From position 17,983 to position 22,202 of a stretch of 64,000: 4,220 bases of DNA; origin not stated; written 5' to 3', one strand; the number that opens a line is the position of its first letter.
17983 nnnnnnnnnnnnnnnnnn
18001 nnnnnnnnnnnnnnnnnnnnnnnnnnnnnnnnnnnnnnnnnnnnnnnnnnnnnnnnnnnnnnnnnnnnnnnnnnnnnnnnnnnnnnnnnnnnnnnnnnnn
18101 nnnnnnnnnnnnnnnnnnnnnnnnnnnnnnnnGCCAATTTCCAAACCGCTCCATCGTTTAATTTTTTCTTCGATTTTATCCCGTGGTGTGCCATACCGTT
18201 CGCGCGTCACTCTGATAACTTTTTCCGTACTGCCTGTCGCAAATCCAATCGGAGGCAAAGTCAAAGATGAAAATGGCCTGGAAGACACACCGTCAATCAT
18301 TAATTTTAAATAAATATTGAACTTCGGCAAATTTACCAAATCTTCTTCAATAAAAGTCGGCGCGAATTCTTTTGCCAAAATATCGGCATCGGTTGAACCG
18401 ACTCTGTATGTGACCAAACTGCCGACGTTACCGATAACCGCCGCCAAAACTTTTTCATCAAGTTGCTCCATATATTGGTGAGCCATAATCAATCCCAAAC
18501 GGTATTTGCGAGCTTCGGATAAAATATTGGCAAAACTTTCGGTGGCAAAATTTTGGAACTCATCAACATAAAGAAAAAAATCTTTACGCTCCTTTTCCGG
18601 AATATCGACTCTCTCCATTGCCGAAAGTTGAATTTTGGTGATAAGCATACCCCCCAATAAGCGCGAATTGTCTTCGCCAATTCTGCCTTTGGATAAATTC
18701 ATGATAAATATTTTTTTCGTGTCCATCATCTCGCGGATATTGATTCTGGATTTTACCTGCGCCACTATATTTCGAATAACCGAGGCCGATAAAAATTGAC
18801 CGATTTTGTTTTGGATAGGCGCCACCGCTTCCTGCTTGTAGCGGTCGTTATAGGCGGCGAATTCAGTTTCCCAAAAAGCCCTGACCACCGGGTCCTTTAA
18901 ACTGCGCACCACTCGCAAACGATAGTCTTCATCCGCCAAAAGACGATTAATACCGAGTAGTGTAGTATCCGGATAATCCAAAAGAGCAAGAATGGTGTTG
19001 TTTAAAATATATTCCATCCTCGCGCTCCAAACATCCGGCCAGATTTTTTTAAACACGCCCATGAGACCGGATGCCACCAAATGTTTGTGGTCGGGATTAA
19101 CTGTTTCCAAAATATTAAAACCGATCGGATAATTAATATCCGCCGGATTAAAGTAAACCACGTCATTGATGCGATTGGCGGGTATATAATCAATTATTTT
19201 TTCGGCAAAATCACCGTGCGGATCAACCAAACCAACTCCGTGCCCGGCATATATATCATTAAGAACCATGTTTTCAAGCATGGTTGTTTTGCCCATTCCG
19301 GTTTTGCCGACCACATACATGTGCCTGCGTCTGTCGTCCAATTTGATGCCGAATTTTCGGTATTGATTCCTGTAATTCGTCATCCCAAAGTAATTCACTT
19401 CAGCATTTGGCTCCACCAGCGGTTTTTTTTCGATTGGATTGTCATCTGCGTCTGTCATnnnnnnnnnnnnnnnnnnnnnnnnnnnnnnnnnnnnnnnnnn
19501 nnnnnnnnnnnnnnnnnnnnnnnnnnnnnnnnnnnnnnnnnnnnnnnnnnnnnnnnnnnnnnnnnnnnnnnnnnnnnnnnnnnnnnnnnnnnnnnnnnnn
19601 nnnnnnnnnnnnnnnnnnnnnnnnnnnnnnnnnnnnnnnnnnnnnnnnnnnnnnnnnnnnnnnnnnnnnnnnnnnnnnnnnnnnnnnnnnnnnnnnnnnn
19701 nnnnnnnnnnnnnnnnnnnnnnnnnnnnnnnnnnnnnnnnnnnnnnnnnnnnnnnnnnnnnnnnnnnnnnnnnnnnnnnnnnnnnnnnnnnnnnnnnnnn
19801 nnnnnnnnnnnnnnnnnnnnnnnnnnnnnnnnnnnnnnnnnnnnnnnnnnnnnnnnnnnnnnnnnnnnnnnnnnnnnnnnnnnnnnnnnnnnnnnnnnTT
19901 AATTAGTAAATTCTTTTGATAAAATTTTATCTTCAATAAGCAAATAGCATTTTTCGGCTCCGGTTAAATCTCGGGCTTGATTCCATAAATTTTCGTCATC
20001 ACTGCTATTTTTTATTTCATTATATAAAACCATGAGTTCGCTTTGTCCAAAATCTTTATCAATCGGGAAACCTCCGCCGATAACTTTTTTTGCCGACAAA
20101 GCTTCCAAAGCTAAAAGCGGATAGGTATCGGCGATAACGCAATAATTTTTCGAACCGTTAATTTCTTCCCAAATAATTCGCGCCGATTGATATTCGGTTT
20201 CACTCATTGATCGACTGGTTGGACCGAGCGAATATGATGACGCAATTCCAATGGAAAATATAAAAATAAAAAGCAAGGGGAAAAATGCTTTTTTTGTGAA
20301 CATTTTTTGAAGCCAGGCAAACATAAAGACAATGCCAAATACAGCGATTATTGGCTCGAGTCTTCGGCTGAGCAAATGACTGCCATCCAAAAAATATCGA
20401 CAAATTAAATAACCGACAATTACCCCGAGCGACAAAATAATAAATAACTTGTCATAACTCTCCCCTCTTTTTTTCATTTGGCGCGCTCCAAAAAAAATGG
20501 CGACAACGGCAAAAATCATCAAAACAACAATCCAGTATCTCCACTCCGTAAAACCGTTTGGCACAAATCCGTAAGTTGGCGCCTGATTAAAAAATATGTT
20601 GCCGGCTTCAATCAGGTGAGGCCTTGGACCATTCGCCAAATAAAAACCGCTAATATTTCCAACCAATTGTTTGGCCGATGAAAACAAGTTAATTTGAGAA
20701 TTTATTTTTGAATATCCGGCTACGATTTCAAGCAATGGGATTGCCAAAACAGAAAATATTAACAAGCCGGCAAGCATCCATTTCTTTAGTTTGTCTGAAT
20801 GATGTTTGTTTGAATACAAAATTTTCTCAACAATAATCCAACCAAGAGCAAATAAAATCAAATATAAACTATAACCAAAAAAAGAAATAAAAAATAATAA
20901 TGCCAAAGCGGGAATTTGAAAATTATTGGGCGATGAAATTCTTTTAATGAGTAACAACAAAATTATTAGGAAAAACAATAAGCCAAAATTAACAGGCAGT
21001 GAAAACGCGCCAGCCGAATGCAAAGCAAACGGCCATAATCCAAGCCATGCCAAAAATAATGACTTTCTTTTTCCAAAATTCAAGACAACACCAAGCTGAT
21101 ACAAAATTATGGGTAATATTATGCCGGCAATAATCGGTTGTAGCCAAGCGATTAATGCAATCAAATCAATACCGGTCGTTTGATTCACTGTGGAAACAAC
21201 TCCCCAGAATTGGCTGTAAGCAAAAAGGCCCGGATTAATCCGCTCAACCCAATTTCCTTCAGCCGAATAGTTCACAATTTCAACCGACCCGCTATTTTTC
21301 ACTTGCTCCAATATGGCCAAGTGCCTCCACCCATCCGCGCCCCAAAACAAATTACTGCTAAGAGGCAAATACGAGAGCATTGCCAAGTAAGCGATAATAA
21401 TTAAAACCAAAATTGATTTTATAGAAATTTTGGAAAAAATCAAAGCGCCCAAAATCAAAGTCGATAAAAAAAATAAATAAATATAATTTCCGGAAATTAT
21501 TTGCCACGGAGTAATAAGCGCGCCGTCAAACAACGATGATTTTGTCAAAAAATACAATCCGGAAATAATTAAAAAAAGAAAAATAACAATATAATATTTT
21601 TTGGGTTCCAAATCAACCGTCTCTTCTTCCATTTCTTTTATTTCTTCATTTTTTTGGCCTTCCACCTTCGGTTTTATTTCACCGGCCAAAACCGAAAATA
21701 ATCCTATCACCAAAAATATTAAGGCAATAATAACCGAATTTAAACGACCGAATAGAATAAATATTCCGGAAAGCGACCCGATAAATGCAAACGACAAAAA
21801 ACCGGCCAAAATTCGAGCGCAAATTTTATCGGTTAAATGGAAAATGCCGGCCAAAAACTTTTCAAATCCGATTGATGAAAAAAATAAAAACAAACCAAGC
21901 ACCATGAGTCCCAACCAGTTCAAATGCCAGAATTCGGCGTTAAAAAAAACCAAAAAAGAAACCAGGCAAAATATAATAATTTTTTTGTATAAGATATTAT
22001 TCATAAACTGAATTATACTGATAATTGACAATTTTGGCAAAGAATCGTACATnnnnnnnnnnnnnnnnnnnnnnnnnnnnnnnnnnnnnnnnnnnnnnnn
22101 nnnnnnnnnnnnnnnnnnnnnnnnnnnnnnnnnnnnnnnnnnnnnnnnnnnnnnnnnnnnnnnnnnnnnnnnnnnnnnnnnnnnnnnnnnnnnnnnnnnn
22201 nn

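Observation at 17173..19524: Soluble VirD4/TraD-like ATPase paired with a tandem Cys4 zinc-ribbon protein, without other T4SS genes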

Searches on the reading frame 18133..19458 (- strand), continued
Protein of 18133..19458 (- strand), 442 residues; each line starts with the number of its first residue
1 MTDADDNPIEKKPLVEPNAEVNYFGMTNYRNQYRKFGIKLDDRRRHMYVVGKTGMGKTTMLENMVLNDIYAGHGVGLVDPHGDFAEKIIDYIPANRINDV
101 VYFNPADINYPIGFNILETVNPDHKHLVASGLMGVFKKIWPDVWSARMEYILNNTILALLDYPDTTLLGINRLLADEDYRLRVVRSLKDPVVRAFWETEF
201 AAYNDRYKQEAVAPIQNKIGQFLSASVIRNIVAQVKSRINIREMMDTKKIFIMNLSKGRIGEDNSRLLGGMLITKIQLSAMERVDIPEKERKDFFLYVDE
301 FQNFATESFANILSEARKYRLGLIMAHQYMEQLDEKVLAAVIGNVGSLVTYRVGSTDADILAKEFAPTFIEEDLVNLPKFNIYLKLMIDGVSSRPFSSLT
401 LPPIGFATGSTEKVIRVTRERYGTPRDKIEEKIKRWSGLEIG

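Call 50: get_annotated_region(hit=H3, flank=8000)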
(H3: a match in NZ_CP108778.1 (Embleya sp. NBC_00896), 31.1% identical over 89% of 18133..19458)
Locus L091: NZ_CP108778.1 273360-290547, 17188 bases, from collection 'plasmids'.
description: Embleya sp. NBC_00896 plasmid unnamed2, complete sequence
organism: Embleya sp. NBC_00896 (NCBI taxid 2975961)
taxonomy: Bacteria; Actinomycetota; Actinomycetes; Kitasatosporales; Streptomycetaceae; Embleya; Embleya sp. NBC 00896
host: -; source: -; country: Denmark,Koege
typing (MOB-suite, as given by PLSDB): non-mobilizable
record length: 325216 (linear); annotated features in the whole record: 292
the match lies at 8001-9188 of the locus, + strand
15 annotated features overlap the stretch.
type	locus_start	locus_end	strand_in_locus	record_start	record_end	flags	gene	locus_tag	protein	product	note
CDS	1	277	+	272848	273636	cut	-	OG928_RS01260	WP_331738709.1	hypothetical protein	-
CDS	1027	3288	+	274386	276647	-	-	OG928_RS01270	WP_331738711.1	hypothetical protein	-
CDS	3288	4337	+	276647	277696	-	-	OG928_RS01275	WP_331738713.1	PrgI family protein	-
CDS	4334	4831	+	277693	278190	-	-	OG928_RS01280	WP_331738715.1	XF1762 family protein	-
CDS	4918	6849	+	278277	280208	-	-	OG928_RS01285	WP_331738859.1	ATP-binding protein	-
CDS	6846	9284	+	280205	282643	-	-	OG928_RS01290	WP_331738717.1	type IV secretory system conjugative DNA transfer family protein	-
CDS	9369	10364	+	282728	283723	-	-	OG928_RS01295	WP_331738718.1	replication-relaxation family protein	-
CDS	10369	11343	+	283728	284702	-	-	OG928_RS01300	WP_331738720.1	NlpC/P60 family protein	-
CDS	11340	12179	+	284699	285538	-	-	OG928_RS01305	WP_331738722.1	hypothetical protein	-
CDS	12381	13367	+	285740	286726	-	-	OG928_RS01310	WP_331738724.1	hypothetical protein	-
CDS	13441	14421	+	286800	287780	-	-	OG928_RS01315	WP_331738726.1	hypothetical protein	-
CDS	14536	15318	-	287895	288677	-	-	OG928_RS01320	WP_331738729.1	helix-turn-helix domain-containing protein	-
CDS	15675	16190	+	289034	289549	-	-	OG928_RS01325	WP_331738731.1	hypothetical protein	-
CDS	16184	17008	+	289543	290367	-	-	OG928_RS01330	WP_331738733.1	hypothetical protein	-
CDS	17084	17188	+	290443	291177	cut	-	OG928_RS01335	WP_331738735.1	SAF domain-containing protein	-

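Call 59: search_protein_families(library=pfam, proteins=[L091:6846-9284:+, L091:4918-6849:+], max_evalue=0.01)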
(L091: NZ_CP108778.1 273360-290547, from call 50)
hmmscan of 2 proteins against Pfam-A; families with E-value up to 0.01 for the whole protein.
L091:6846-9284:+ (812 aa): 11 families
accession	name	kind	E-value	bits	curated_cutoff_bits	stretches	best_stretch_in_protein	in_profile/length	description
PF02534.20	T4SS-DNA_transf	-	2.4e-10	40.3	20.1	2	415-494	37-114/468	Type IV secretory system Conjugative DNA transfer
PF10412.15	TrwB_AAD_bind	-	2.1e-09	37.2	20.5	1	415-484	9-72/387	Type IV secretion-system coupling protein DNA-binding domain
PF01935.23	DUF87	-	1.3e-06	29.2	23.2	1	421-484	23-83/220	Helicase HerA, central domain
PF13401.12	AAA_22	-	1.8e-06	28.8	27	1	419-459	3-43/130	AAA domain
PF12696.13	TraG-D_C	-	1.3e-05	25.6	22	1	673-740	4-72/126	TraM recognition site of TraD and TraG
PF01580.24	FtsK_SpoIIIE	-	0.00022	21.2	24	1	418-443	36-61/221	FtsK/SpoIIIE family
PF25199.1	nSTAND_NTPase5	-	0.00093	19.5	34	1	417-480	37-101/145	Novel STAND NTPase 5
PF13191.12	AAA_16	-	0.0013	19.7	32.6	0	417-458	19-59/167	AAA ATPase domain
PF00270.35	DEAD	-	0.0019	18.4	26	1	419-476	13-75/167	DEAD/DEAH box helicase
PF00005.33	ABC_tran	-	0.0028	18.7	25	1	422-469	12-53/137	ABC transporter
PF04851.21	ResIII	-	0.006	16.9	22.5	0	414-469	16-73/164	Type III restriction enzyme, res subunit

L091:4918-6849:+ (643 aa): 4 families
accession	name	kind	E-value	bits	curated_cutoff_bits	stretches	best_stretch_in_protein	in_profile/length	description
PF19044.6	P-loop_TraG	-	1.6e-14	53.8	25.8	2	445-539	250-347/413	TraG P-loop domain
PF12846.13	AAA_10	-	1e-11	44.9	27.5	1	420-497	215-292/362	AAA-like domain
PF11130.14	TraC_F_IV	-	1.6e-05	24.6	28.1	1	52-164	266-374/375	TraC protein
PF01935.23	DUF87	-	5e-05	23.9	23.2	1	232-292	29-92/220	Helicase HerA, central domain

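Call 82: search_protein_families(library=pfam, proteins=[P0242, P0246], max_evalue=0.001)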
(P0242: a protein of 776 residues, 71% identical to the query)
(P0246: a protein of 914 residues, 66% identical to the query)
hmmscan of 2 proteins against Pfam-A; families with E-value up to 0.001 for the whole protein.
P0242 (776 aa): 6 families
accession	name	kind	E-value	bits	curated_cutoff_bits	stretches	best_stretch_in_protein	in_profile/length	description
PF10412.15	TrwB_AAD_bind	-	7.3e-08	32.1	20.5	1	30-342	11-309/387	Type IV secretion-system coupling protein DNA-binding domain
PF12696.13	TraG-D_C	-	1.8e-06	28.3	22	1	286-347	4-70/126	TraM recognition site of TraD and TraG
PF02534.20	T4SS-DNA_transf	-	2.2e-05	23.9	20.1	0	216-326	240-347/468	Type IV secretory system Conjugative DNA transfer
PF23477.1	zf_Tbcl_2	-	2.4e-05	24.4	27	1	500-528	4-32/37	Probable treble clef zinc finger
PF13401.12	AAA_22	-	0.00041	21.1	27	0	33-71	4-42/130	AAA domain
PF01580.24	FtsK_SpoIIIE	-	0.00081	19.3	24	0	35-60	40-65/221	FtsK/SpoIIIE family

P0246 (914 aa): 5 families
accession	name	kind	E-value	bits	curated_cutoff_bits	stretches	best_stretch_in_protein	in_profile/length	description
PF10412.15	TrwB_AAD_bind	-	2.3e-07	30.5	20.5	1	32-345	11-310/387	Type IV secretion-system coupling protein DNA-binding domain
PF12696.13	TraG-D_C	-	2.8e-06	27.7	22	1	287-352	3-71/126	TraM recognition site of TraD and TraG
PF02534.20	T4SS-DNA_transf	-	6.5e-05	22.4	20.1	0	216-328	238-347/468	Type IV secretory system Conjugative DNA transfer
PF13401.12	AAA_22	-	0.00017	22.3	27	0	35-76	4-45/130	AAA domain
PF01935.23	DUF87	-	0.00087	19.9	23.2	0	36-85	23-69/220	Helicase HerA, central domain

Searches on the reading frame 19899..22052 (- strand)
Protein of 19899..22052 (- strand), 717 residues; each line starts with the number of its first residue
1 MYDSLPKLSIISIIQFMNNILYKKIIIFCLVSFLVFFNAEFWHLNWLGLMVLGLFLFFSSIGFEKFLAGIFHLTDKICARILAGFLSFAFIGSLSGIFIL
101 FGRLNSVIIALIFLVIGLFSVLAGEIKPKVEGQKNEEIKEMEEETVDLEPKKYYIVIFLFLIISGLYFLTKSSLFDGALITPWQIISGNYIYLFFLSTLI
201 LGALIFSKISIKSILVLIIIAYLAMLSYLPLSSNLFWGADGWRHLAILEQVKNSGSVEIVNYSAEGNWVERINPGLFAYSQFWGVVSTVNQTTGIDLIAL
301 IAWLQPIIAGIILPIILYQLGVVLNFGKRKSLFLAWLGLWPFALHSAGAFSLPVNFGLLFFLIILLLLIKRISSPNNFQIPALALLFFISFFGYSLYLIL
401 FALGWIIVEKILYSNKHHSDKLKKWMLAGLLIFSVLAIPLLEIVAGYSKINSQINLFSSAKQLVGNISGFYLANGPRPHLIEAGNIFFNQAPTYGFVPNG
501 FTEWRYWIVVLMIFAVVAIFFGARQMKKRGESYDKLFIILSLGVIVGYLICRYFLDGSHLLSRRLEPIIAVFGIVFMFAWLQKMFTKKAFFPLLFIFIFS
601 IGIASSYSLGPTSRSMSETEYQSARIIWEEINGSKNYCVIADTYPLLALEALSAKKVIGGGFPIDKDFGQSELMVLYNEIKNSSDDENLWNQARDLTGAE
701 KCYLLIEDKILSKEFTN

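Call 38: search_protein_families(library=pfam, proteins=[window:19899-22052:-], max_evalue=0.01)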
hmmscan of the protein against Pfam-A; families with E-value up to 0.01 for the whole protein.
window:19899-22052:- (717 aa): 1 family
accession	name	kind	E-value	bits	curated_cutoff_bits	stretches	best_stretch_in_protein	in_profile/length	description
PF08552.16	Kei1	-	0.0014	18.9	25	1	358-415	50-107/181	Inositolphosphorylceramide synthase subunit Kei1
